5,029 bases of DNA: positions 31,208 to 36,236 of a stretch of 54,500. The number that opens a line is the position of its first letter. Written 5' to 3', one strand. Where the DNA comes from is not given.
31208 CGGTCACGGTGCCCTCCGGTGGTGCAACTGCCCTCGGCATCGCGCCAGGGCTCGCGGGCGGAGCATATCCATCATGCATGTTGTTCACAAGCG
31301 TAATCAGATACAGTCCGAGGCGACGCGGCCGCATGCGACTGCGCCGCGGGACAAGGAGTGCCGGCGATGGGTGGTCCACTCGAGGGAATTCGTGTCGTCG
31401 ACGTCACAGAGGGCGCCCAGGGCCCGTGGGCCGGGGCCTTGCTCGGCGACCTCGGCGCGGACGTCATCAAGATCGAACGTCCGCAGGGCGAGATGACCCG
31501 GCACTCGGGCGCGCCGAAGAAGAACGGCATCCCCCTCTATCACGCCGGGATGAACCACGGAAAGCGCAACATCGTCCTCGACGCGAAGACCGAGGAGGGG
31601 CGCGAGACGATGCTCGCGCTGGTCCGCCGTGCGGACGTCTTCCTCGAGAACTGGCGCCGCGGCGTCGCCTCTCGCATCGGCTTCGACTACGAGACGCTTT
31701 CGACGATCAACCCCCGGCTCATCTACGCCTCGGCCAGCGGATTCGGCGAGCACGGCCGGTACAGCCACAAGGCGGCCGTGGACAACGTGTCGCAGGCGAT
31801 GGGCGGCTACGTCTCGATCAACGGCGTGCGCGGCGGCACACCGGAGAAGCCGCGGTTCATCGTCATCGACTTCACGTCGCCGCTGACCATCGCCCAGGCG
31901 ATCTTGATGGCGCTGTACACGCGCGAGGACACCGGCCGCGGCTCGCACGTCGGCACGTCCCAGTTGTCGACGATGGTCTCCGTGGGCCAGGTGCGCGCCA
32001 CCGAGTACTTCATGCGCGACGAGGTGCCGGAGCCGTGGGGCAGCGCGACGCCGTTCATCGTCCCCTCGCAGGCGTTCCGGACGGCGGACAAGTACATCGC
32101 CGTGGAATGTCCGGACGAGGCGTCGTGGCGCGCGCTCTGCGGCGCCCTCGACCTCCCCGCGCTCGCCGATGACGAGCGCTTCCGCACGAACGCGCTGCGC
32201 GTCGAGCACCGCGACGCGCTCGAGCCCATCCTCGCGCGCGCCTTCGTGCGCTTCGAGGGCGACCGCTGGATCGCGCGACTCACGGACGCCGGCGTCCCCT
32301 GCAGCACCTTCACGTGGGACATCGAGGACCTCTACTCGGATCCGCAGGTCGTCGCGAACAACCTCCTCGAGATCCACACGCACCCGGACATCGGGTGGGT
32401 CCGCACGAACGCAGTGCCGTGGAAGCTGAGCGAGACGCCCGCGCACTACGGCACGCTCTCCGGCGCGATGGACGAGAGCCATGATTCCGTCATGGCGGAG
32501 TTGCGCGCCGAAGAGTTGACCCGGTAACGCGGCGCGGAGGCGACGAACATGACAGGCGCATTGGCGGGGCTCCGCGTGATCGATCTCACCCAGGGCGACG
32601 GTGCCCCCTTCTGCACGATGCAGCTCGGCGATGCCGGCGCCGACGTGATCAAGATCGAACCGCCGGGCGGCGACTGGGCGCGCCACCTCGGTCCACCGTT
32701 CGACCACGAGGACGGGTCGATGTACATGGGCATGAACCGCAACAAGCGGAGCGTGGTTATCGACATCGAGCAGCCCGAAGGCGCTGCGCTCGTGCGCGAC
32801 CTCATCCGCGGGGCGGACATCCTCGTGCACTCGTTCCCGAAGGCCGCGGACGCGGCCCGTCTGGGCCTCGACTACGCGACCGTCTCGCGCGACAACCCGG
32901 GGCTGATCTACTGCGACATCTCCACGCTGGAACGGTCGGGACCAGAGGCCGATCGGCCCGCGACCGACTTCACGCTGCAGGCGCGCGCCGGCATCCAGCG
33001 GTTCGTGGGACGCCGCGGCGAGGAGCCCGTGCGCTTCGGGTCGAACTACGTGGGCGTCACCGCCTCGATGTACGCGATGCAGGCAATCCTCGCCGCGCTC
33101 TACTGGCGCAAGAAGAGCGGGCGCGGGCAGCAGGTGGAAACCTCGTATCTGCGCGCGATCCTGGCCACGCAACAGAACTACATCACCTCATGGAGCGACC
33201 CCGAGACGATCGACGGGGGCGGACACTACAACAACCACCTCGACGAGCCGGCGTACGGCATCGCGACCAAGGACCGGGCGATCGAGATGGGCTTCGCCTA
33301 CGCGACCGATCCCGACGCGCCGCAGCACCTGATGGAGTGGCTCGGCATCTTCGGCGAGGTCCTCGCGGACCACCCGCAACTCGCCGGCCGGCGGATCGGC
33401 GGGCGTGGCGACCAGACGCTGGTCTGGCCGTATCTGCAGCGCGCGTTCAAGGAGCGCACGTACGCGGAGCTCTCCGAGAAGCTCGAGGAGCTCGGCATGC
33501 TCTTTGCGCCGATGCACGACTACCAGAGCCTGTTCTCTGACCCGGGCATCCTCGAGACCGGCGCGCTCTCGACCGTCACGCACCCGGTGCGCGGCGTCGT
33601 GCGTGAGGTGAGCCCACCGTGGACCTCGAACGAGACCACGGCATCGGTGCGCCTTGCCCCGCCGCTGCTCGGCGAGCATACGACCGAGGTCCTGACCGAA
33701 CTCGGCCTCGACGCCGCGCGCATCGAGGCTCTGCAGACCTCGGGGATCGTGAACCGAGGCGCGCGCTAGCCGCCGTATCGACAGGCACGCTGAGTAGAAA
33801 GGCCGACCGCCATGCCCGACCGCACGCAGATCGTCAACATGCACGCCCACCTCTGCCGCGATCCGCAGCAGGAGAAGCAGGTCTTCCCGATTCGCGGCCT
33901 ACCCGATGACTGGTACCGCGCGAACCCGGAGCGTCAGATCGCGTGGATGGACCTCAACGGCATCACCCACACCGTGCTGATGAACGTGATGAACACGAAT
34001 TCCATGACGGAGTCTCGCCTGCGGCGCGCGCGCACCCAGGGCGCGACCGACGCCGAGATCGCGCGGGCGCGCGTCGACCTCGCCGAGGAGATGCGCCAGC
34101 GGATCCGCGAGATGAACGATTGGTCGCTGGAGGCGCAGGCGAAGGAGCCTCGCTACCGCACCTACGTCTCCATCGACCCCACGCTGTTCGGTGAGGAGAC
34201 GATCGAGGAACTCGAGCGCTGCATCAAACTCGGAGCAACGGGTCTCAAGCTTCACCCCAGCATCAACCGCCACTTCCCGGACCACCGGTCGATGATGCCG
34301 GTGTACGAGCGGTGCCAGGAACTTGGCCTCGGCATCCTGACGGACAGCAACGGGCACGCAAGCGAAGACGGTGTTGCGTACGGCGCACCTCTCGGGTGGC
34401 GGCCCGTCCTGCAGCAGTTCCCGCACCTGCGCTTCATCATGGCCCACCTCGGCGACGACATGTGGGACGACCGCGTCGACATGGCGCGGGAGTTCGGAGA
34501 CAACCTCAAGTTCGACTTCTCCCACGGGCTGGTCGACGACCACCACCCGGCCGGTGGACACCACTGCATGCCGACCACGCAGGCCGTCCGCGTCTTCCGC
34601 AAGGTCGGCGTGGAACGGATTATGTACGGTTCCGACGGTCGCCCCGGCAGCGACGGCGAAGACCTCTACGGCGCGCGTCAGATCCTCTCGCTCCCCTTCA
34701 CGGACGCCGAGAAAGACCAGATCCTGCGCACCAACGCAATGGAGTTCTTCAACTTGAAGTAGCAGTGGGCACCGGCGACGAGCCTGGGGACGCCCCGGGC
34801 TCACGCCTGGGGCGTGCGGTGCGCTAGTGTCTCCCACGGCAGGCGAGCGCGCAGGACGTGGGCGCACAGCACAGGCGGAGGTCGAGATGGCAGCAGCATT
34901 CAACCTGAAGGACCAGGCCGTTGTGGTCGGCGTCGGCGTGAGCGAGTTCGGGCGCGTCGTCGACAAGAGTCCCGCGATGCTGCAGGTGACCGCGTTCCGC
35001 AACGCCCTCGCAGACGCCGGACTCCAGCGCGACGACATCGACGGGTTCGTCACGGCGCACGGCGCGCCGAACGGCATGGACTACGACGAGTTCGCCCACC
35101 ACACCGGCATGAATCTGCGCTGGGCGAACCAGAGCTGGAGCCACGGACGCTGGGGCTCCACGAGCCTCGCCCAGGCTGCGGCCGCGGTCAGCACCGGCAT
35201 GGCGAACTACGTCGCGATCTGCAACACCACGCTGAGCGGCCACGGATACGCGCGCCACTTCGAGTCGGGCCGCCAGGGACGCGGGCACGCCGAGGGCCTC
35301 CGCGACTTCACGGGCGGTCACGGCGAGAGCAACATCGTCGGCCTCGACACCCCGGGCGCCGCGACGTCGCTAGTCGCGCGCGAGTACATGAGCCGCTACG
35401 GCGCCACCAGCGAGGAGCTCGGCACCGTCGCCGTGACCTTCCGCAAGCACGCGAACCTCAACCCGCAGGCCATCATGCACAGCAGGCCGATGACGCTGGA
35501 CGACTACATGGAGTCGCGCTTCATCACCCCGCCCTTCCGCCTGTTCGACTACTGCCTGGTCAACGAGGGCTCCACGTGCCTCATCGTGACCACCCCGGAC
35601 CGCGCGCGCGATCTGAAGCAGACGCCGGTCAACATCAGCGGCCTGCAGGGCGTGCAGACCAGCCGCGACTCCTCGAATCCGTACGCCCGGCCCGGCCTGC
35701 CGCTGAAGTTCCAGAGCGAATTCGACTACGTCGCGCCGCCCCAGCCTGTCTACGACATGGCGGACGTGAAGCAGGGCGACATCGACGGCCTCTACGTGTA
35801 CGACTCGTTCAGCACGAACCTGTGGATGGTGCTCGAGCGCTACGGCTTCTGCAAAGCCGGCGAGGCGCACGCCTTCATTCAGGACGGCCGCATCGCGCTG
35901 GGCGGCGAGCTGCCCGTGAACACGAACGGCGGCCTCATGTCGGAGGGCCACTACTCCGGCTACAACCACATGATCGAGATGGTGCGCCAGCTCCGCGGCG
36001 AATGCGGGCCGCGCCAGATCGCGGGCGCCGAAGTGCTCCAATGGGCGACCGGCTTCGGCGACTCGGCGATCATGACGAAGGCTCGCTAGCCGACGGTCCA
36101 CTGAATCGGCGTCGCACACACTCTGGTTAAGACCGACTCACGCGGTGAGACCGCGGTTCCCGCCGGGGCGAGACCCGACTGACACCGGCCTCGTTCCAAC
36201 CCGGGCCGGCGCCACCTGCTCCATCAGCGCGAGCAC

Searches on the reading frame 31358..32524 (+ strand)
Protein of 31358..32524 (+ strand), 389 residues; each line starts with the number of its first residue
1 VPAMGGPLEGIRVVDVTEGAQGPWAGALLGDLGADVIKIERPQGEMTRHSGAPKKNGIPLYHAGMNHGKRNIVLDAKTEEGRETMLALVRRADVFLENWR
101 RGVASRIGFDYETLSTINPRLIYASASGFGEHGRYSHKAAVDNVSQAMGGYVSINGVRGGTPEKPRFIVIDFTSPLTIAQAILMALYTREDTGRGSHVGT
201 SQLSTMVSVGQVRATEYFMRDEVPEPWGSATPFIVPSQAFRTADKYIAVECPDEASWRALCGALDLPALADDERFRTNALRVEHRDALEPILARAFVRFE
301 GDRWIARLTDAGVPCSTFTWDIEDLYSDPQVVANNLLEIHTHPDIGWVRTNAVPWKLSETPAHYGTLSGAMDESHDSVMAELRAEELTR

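Call 83: search_protein_families(library=pfam, proteins=[window:31358-32524:+], max_evalue=0.00001)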
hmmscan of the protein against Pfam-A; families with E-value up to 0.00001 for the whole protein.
window:31358-32524:+ (389 aa): 1 family
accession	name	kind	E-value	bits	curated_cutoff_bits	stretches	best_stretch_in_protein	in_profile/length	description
PF02515.22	CoA_transf_3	-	1.8e-107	360.1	23.3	1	8-364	1-355/366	CoA-transferase family III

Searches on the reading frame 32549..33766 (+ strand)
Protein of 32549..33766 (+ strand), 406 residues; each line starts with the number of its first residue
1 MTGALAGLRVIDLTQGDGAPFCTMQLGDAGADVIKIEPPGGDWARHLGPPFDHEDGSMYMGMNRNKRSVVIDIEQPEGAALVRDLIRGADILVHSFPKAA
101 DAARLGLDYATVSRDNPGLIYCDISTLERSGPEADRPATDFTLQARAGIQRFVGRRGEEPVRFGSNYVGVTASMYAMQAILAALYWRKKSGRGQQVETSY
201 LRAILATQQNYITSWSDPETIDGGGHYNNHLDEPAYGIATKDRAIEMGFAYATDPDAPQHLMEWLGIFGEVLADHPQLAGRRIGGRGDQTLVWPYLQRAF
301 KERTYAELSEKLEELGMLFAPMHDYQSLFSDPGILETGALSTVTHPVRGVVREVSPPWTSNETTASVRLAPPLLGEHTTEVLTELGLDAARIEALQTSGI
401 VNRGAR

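Call 83: search_protein_families(library=pfam, proteins=[window:32549-33766:+], max_evalue=0.00001)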
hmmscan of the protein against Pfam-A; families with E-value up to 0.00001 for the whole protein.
window:32549-33766:+ (406 aa): 1 family
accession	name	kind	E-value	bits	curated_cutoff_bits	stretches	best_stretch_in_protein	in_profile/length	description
PF02515.22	CoA_transf_3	-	6.4e-85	285.9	23.3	1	5-378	1-366/366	CoA-transferase family III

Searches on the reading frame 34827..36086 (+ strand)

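Call 83: search_protein_families(library=pfam, proteins=[window:34827-36086:+], max_evalue=0.00001)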
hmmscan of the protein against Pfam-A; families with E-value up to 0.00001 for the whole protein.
window:34827-36086:+ (420 aa): 1 family
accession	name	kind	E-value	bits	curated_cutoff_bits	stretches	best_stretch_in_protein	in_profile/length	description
PF22691.2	Thiolase_C_1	-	8.5e-34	116.8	28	1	309-403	28-124/144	Thiolase C-terminal domain-like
